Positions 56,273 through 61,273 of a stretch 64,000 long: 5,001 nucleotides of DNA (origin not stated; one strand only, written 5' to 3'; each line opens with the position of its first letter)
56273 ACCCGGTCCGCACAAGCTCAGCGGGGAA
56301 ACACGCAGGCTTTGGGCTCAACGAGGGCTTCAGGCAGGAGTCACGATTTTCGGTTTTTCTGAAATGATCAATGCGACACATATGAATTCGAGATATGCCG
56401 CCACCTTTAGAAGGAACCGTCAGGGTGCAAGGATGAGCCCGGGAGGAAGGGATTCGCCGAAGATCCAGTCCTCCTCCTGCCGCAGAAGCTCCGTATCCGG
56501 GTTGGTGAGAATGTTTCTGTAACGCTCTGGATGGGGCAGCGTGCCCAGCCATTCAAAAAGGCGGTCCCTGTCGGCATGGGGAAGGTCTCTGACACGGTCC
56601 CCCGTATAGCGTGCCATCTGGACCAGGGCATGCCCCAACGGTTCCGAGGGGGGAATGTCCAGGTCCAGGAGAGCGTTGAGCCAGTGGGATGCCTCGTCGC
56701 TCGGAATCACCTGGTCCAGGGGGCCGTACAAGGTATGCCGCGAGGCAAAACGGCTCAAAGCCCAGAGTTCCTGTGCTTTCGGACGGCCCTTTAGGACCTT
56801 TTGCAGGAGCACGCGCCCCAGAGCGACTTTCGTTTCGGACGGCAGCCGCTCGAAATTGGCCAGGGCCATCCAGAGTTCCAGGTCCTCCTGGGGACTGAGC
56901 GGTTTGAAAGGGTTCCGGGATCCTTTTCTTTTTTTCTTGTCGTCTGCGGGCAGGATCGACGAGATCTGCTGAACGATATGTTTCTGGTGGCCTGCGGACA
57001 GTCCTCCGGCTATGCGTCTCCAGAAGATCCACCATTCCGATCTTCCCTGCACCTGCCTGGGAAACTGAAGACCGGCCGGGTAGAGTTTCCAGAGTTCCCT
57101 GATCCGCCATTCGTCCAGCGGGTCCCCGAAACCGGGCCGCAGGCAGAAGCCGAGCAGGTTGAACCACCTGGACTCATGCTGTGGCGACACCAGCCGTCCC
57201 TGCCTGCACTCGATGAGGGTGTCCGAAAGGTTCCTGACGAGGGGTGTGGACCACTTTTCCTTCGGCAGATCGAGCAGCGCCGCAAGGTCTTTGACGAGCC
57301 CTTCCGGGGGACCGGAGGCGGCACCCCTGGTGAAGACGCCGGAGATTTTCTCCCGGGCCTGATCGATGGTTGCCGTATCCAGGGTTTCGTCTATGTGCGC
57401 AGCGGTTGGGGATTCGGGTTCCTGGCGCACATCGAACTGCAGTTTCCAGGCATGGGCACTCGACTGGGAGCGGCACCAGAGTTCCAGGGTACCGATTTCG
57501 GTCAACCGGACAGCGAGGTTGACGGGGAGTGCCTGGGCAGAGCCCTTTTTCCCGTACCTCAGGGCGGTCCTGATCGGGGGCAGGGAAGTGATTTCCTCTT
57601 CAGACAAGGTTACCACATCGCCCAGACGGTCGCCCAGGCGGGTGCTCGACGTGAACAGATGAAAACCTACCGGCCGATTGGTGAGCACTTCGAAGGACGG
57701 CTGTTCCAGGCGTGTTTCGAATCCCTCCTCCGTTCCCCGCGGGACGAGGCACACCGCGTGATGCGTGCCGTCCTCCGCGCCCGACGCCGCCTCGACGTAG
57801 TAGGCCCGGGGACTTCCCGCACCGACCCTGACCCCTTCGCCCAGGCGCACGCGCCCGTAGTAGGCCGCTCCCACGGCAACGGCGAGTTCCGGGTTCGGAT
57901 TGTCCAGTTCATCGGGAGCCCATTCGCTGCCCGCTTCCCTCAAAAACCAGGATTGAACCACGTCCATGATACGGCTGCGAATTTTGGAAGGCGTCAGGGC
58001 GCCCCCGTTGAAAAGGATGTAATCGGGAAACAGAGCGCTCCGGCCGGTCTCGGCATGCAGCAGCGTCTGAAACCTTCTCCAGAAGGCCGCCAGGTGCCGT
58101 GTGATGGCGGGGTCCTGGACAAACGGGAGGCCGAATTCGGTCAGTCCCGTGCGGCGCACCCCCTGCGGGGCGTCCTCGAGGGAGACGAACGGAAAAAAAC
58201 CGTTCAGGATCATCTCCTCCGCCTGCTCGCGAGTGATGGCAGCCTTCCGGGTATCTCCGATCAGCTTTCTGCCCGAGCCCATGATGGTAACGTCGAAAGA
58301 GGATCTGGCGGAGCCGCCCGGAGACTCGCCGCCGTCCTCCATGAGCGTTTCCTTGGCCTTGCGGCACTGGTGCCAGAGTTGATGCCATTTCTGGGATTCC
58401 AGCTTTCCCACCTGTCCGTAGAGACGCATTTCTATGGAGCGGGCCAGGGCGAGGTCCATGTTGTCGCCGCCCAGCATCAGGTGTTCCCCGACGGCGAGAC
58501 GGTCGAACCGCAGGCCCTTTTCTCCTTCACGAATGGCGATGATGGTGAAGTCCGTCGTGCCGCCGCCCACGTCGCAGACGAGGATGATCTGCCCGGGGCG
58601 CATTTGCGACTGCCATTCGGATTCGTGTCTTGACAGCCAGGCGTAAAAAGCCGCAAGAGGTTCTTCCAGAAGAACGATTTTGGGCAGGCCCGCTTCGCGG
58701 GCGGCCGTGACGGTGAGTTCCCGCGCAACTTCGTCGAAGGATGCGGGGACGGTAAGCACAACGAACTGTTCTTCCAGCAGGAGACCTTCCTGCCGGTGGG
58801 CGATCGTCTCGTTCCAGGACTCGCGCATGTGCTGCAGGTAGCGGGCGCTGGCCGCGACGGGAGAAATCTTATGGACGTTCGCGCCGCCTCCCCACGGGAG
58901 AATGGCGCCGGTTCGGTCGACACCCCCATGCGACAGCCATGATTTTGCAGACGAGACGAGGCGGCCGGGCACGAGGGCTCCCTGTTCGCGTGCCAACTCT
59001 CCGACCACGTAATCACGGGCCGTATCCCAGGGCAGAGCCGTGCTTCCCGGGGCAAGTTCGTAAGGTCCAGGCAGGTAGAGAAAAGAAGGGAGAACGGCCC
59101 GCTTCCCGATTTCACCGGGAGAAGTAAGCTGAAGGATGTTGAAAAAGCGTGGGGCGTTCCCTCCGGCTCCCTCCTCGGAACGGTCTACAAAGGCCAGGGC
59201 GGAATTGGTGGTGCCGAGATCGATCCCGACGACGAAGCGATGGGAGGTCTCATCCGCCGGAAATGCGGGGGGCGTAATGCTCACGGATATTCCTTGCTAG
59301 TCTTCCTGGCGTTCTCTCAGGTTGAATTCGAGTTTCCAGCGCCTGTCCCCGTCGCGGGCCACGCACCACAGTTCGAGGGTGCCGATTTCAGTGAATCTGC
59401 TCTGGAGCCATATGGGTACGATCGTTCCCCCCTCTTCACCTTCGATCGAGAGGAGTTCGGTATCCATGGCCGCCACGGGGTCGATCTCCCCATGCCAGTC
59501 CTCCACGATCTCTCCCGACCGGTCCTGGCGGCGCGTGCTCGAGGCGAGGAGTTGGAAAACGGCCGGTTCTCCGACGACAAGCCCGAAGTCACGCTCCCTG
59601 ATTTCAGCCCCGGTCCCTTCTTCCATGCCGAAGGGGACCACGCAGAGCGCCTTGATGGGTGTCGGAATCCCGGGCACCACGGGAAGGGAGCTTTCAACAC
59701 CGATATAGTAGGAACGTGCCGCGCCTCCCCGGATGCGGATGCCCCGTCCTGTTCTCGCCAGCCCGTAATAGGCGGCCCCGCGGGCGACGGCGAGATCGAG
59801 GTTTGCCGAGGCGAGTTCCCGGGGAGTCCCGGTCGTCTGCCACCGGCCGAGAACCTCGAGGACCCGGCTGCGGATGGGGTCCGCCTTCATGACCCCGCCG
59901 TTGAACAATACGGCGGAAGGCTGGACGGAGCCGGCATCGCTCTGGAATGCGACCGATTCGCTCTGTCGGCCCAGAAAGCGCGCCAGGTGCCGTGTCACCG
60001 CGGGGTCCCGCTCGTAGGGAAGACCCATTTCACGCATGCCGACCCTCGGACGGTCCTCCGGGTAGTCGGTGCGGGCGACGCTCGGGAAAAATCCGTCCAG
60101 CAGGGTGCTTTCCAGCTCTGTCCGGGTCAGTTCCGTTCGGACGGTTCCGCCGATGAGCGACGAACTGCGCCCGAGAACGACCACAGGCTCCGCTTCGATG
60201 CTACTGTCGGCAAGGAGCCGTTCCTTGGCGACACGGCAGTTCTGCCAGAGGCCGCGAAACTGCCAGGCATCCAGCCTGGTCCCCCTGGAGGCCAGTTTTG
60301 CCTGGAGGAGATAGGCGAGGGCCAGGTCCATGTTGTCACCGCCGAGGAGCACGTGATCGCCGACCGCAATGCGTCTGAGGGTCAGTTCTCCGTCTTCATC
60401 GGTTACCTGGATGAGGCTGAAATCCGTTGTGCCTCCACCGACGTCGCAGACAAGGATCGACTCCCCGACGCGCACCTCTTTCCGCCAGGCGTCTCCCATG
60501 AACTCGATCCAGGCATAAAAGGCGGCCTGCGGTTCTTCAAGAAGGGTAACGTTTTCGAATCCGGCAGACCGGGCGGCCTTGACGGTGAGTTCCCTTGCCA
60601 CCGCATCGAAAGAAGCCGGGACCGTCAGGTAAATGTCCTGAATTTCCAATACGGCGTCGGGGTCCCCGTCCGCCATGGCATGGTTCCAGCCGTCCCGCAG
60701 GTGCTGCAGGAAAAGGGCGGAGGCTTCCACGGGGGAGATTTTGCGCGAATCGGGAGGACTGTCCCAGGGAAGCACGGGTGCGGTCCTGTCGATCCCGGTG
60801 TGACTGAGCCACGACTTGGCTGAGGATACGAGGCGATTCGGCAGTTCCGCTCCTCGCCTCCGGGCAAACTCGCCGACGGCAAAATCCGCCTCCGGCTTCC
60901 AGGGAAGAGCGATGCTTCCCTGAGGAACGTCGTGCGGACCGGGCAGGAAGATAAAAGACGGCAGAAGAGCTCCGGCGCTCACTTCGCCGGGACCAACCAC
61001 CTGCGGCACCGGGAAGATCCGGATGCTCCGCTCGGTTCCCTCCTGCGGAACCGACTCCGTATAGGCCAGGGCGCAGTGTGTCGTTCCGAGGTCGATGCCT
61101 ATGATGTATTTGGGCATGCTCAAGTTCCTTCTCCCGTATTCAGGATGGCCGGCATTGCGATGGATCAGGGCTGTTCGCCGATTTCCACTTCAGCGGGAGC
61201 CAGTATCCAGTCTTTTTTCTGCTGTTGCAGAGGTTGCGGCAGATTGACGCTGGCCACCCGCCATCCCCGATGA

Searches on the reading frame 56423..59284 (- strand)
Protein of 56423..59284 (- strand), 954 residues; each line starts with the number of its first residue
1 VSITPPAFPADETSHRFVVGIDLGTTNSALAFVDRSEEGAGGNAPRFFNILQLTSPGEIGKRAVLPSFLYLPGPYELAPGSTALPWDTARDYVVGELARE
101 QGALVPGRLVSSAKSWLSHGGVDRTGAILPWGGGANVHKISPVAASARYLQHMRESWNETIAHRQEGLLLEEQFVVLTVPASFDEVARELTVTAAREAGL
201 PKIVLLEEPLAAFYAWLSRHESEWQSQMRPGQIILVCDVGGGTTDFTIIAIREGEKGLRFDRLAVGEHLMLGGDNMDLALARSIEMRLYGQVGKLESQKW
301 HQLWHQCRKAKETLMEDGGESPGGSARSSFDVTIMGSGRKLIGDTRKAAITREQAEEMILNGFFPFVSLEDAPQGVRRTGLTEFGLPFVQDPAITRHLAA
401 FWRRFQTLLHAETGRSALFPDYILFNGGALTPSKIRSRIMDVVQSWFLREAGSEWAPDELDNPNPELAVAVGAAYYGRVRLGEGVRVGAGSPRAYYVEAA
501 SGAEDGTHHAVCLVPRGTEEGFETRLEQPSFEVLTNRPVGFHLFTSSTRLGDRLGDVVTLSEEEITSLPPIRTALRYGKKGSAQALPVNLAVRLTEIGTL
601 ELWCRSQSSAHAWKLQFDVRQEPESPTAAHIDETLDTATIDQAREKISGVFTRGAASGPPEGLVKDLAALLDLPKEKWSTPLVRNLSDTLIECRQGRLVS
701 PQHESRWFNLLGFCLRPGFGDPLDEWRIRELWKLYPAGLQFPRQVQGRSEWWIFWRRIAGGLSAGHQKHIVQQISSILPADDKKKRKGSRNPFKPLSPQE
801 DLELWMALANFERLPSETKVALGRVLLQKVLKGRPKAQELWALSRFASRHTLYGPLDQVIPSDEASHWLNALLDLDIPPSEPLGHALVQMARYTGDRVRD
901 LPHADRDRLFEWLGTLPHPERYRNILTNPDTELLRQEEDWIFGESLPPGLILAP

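Call 8: search_protein_families(library=pfam, proteins=[window:56423-59284:-], max_evalue=0.001)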
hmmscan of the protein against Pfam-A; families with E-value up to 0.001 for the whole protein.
window:56423-59284:- (954 aa): 3 families
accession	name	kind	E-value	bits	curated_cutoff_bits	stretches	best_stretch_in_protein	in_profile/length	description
PF12531.13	DUF3731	-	6.6e-87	291.9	25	1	700-952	1-248/248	DNA-K related protein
PF00012.26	HSP70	-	1.8e-17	63.3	20.6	1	139-315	107-268/599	Hsp70 protein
PF06723.19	MreB_Mbl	-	6.2e-06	25.7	27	1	161-252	82-165/327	MreB/Mbl protein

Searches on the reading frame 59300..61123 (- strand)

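Call 8: search_protein_families(library=pfam, proteins=[window:59300-61123:-], max_evalue=0.001)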
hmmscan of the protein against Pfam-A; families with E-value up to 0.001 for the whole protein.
window:59300-61123:- (608 aa): 2 families
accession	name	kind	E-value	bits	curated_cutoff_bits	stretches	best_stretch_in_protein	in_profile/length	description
PF00012.26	HSP70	-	1.1e-16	60.6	20.6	1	127-339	106-300/599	Hsp70 protein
PF06723.19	MreB_Mbl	-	2.7e-06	26.9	27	1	156-270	88-185/327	MreB/Mbl protein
